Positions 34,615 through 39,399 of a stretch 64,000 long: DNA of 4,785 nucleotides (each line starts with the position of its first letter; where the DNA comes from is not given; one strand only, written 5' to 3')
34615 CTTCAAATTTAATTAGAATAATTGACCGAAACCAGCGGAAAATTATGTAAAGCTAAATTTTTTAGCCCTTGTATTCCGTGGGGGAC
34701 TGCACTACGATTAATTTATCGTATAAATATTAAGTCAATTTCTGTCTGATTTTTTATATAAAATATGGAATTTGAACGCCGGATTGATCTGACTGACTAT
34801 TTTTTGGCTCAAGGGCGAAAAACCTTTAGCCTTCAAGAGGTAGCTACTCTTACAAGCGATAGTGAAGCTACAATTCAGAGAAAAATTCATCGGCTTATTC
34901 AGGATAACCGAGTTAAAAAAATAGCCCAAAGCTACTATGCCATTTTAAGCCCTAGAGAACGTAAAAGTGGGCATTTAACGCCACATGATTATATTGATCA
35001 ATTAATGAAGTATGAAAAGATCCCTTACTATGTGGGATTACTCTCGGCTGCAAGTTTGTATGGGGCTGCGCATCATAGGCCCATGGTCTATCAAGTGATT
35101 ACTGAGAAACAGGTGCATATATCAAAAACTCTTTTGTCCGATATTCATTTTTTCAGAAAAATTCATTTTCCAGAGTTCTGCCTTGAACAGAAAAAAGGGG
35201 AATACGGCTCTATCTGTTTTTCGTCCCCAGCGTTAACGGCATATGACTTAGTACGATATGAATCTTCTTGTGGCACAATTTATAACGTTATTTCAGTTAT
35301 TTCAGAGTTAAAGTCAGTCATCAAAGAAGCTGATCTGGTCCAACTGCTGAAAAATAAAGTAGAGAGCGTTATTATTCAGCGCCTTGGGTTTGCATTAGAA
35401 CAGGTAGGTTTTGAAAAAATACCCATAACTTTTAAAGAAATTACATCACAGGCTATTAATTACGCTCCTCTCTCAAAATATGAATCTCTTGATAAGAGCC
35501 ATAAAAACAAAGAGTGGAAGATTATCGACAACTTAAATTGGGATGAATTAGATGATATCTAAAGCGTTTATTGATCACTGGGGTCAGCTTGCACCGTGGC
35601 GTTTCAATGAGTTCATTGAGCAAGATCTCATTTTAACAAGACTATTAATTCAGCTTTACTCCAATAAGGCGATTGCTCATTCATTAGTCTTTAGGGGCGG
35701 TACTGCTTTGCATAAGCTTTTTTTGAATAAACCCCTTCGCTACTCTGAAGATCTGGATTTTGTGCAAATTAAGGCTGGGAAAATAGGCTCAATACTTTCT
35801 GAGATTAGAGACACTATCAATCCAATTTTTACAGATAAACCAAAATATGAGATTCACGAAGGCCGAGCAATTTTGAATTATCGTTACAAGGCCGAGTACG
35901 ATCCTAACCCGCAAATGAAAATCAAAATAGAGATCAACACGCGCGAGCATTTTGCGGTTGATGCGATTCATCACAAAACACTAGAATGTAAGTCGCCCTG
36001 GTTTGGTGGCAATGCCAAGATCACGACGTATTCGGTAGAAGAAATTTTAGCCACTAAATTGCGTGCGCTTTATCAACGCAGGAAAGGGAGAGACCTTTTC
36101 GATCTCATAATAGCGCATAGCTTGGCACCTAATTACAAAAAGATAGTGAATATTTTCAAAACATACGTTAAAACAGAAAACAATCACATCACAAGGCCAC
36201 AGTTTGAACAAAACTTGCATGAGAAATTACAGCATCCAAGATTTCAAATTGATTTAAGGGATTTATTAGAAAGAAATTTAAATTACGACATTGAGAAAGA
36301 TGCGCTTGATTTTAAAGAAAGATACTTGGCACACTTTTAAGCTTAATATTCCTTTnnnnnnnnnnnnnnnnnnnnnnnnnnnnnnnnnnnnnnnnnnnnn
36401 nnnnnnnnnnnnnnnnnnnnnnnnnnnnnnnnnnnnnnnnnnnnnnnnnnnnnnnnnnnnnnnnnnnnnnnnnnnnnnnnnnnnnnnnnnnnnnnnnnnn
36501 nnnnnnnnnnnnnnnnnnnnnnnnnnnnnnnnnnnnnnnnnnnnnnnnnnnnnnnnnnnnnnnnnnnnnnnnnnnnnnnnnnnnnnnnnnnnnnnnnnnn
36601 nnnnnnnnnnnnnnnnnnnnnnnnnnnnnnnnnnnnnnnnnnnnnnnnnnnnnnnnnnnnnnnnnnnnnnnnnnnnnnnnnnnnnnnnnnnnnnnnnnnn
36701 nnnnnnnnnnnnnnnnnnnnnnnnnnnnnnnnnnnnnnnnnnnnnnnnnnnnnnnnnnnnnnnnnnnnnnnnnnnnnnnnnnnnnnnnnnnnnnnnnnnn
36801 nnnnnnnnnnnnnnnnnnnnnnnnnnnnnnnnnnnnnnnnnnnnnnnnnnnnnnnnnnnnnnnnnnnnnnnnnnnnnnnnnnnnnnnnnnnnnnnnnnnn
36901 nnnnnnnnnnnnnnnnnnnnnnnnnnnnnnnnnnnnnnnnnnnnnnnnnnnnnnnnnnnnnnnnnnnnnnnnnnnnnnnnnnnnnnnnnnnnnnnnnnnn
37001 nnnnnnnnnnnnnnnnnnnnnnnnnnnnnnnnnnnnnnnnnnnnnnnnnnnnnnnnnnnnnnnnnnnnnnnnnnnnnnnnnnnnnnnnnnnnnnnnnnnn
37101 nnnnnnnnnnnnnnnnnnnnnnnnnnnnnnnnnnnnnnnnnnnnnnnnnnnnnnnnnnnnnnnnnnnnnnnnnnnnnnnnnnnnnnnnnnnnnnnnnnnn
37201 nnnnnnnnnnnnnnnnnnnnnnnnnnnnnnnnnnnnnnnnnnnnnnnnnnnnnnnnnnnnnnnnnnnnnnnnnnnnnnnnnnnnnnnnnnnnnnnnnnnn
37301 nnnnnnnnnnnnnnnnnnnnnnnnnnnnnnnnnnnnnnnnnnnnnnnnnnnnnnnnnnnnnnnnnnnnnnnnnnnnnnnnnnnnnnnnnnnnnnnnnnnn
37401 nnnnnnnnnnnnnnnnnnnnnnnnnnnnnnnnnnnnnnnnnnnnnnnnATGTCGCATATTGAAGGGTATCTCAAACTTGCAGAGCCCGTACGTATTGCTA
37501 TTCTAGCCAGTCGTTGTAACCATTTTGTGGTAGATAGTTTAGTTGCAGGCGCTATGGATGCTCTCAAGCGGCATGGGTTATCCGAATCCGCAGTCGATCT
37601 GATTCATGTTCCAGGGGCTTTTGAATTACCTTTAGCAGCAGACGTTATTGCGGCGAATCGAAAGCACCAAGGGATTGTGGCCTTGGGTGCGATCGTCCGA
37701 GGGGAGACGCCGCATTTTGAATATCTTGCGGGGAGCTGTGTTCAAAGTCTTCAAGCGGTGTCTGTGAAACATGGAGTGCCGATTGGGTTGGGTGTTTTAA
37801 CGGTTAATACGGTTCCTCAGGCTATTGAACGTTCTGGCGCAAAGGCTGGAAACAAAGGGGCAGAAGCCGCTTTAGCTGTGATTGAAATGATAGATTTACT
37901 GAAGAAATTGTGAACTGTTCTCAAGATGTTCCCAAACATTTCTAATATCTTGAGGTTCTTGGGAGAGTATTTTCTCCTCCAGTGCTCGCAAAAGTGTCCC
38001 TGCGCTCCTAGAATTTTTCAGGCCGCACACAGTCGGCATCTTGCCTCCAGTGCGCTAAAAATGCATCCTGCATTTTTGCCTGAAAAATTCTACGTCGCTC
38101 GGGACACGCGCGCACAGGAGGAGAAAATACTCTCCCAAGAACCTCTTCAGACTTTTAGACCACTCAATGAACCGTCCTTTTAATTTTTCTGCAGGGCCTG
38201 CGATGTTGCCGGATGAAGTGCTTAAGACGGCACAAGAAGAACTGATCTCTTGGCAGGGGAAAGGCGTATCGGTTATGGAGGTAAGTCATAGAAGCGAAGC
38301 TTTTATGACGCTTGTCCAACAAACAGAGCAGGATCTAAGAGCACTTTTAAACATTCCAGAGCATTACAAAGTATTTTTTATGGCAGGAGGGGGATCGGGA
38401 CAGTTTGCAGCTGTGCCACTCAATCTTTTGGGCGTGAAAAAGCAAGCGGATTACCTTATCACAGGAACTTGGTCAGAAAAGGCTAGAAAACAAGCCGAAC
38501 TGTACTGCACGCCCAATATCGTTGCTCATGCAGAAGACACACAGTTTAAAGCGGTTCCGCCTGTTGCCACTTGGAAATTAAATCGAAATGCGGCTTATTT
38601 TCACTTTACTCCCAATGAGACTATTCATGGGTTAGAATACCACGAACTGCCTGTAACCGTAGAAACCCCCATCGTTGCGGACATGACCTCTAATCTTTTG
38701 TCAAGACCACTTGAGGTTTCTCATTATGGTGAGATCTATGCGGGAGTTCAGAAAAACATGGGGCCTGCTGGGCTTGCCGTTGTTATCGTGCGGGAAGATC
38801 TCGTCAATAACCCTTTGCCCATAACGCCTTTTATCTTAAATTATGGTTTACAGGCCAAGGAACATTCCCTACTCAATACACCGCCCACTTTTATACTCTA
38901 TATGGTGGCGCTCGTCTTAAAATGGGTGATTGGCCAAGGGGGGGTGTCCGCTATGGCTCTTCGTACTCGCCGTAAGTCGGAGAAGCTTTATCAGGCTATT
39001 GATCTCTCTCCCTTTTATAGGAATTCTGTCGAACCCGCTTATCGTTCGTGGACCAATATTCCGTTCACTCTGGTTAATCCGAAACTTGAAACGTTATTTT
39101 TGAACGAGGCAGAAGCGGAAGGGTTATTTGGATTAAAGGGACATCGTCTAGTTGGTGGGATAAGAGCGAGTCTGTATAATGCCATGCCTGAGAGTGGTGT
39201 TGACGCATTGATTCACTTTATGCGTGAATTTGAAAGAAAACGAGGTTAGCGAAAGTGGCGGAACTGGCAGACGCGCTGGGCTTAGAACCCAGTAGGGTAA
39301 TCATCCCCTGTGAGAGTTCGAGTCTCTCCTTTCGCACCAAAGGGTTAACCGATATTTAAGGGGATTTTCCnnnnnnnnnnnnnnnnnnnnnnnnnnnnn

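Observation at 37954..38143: MITE-like element copy B has different but again perfectly complementary 27-bp termini, so the stem is maintained rather than its sequence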

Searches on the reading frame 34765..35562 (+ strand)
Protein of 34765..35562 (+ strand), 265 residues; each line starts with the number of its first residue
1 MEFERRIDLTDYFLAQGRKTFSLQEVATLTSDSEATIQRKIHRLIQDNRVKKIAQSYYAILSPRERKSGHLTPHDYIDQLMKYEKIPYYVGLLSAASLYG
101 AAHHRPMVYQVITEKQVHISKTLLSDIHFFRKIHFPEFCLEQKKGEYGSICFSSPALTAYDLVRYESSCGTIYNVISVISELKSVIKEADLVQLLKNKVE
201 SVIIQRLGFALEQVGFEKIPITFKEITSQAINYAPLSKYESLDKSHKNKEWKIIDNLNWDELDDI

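Call 37: search_protein_families(library=pfam, proteins=[window:34765-35562:+], max_evalue=0.00001)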
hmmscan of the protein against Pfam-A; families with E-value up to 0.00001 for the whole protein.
window:34765-35562:+ (265 aa): 1 family
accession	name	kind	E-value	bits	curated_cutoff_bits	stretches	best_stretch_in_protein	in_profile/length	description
PF09407.15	AbiEi_1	-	1.3e-19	71.2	22.2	1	71-212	2-141/142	AbiEi antitoxin C-terminal domain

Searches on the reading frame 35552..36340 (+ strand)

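Call 37: search_protein_families(library=pfam, proteins=[window:35552-36340:+], max_evalue=0.00001)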
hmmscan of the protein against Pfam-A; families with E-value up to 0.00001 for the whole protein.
window:35552-36340:+ (262 aa): 1 family
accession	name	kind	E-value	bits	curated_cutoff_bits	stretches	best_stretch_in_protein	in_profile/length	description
PF08843.17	AbiEii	-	1.5e-35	123.7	22.5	1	31-240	2-225/238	Nucleotidyl transferase AbiEii toxin, Type IV TA system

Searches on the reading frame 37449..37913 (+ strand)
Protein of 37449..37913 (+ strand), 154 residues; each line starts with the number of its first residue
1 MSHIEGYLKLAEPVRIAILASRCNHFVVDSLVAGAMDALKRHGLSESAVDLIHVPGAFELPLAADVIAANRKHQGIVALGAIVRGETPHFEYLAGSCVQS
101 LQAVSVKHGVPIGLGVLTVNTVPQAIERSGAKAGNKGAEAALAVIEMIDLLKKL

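Call 21: find_encoding_contigs(protein=window:37449-37913:+, flank=10000, max_places=6)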
Protein window:37449-37913:+ (154 aa): 1 contig read that carries it; 1 place shown.
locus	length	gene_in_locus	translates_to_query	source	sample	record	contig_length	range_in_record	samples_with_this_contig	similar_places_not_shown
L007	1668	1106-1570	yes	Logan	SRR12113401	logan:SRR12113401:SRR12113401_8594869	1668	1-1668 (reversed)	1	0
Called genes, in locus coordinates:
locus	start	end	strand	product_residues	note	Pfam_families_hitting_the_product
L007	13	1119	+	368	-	PF00926:DHBP_synthase, PF00925:GTP_cyclohydro2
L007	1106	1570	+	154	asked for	PF00885:DMRL_synthase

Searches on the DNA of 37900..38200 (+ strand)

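Call 18: search_dna_similar(query=window:37983-38115:+, collection=plasmids, mode=distant, max_evalue=0.001)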
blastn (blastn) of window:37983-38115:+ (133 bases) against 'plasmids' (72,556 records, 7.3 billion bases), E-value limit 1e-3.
No match.

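Call 51: search_rna_families(source=window, start=37900, end=38200, threshold=evalue, max_evalue=10)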
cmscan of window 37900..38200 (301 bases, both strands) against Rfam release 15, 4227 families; matches with E-value up to 10: 0.
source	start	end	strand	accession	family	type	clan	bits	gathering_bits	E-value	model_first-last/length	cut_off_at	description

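Call 68: search_dna_similar(query=window:37950-37984:+, collection=phages, mode=distant, max_evalue=10, max_rows=5)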
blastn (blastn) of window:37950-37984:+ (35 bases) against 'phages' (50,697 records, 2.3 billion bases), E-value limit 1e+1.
Records with a match: 2; places in all: 2; records where one place covers at least 80% of the query: 0.
Best place of each record, by identity: >=99% 2.
By first word of the organism name: Escherichia 2.
By host as written in the record: Escherichia coli 2.
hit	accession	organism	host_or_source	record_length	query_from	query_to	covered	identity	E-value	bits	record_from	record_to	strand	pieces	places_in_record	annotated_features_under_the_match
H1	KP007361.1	Escherichia phage vB_EcoM_VR25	Escherichia coli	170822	12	28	49%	100.0%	4e+0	32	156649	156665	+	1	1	long tail fiber protein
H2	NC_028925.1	Escherichia phage vB_EcoM_VR25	Escherichia coli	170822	12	28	49%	100.0%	4e+0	32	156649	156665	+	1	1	hinge connector of long tail fiber protein distal connector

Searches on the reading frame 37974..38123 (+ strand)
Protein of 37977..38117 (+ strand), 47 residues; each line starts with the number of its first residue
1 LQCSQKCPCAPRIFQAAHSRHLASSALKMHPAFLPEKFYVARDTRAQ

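Call 23: find_homologous_proteins(query=window:37977-38117:+, max_evalue=1)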
Query seq(47 aa): no candidate shares three 5-residue words with the query. No homologue found.

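Call 55: search_protein_representatives(alignment_id=A2)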
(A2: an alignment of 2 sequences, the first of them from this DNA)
Query: 2 sequences, 51 profile positions. Proteins with E-value up to 0.001 (for the whole library): 1; up to 1e-10: 0; up to 1e-30: 0. The best 1 are listed.
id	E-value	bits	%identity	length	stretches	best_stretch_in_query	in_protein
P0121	6.7e-04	35.9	-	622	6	1-22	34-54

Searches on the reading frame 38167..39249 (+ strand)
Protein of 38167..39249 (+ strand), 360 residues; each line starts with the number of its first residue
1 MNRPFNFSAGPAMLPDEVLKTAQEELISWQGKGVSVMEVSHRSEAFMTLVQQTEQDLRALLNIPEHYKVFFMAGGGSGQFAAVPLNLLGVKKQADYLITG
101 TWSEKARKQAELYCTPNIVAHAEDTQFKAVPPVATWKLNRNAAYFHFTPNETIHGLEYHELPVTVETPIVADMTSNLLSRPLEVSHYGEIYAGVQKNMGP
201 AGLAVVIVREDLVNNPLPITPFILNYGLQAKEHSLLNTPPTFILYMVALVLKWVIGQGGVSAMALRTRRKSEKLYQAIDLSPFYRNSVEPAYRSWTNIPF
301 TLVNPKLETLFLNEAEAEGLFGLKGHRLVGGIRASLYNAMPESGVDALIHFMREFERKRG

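Call 32: find_homologous_proteins(query=window:38167-39249:+, max_evalue=1e-30)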
Query window:38167-39249:+ (360 aa): 7987 proteins with E <= 1e-30 among 8000 candidates; the best 120 are listed.
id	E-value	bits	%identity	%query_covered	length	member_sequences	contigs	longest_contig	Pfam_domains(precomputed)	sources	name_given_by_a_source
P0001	4.4e-241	817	100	100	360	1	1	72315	PF00266.26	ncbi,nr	ncbi:MAG: 3-phosphoserine/phosphohydroxythreonine transaminase [Gammaproteobacteria bacterium]|nr:3-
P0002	4.7e-162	557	68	100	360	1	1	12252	PF00266.26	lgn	-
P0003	8.3e-139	481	59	100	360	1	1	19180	PF00266.26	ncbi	-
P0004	1.0e-138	480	59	100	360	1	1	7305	PF00266.26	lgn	-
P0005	3.0e-138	479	58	100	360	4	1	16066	PF00266.26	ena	-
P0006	9.2e-138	477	61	100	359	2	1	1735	PF00266.26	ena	-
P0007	2.7e-137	476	58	100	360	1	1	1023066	PF00266.26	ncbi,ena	-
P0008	1.6e-136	473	58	100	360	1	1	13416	PF00266.26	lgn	-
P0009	4.6e-135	468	58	100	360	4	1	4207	PF00266.26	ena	-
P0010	4.9e-135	468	56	99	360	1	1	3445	PF00266.26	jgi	jgi:phosphoserine aminotransferase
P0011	4.9e-135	468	56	99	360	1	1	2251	PF00266.26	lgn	-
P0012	1.2e-134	467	58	100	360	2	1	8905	PF00266.26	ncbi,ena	-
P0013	1.2e-134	467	57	100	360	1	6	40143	PF00266.26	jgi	jgi:phosphoserine aminotransferase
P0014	1.8e-134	466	57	100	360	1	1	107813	PF00266.26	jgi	-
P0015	1.8e-134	466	57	100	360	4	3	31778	PF00266.26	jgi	jgi:phosphoserine aminotransferase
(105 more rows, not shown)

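Call 33: find_encoding_contigs(protein=P0001, flank=10000, max_places=5)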
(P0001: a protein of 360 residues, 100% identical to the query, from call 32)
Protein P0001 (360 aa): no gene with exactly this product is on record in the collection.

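Call 34: find_encoding_contigs(protein=P0002, flank=10000, max_places=5)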
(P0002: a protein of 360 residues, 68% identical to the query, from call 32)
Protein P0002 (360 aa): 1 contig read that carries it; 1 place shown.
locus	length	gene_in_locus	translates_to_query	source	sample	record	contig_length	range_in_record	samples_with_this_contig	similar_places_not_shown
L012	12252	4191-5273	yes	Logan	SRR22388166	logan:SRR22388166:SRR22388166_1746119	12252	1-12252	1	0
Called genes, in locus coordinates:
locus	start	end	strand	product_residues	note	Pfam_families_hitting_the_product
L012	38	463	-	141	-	PF02517:Rce1-like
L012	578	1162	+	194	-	PF04011:LemA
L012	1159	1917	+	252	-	PF17175:MOLO1 (faint), PF04536:TPM_phosphatase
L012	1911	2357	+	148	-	PF04536:TPM_phosphatase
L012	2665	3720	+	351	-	PF00926:DHBP_synthase, PF00925:GTP_cyclohydro2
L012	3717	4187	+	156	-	PF00885:DMRL_synthase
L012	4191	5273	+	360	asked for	PF00266:Aminotran_5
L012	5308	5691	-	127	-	-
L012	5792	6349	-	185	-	PF02104:SURF1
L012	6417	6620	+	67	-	PF11137:DUF2909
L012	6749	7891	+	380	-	PF02790:COX2_TM, PF00116:COX2, PF00034:Cytochrom_C (weak), PF13442:Cytochrome_CBB3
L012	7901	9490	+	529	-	PF00115:COX1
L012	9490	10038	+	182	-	PF04442:CtaG_Cox11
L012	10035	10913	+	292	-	PF00510:COX3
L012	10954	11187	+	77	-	PF04255:DUF433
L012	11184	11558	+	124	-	PF18480:DUF5615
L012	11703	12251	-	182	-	?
